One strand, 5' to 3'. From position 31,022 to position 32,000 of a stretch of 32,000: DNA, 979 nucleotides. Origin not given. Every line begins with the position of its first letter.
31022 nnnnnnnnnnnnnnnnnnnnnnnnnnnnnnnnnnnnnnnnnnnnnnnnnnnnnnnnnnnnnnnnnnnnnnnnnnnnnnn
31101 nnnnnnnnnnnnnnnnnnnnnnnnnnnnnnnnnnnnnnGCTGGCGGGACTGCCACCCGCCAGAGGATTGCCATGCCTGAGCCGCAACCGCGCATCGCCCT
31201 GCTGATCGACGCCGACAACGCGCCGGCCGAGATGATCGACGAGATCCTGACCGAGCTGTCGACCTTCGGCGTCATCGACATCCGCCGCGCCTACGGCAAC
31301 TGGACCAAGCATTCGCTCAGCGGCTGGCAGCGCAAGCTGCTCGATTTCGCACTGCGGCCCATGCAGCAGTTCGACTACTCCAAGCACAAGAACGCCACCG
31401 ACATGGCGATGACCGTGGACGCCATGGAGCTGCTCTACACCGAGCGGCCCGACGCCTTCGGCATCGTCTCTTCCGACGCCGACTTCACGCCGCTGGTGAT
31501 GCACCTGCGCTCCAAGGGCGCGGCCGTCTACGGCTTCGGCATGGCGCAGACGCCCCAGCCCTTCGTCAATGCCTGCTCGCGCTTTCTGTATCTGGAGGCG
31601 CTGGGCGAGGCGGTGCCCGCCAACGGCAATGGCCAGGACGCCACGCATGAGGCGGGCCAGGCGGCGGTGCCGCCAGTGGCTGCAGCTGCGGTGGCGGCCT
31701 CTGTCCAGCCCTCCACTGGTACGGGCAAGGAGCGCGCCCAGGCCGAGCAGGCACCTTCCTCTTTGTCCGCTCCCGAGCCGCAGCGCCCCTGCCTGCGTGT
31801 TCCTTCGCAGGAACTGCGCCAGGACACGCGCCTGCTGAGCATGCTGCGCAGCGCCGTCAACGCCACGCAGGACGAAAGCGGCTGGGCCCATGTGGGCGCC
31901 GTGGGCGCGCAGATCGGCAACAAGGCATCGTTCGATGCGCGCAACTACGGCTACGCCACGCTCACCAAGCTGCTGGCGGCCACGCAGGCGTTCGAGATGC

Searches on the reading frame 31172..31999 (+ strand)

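Call 53: search_protein_families(library=pfam, proteins=[window:31172-31999:+], max_evalue=0.00001)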
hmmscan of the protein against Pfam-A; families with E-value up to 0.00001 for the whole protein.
window:31172-31999:+ (276 aa): 2 families
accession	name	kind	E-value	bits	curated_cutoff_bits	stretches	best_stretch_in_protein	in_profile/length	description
PF01936.24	NYN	-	1.5e-36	126.5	24.2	1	7-142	1-145/145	NYN domain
PF12872.13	OST-HTH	-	2.1e-10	40.7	23.8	1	218-276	6-61/71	OST-HTH/LOTUS domain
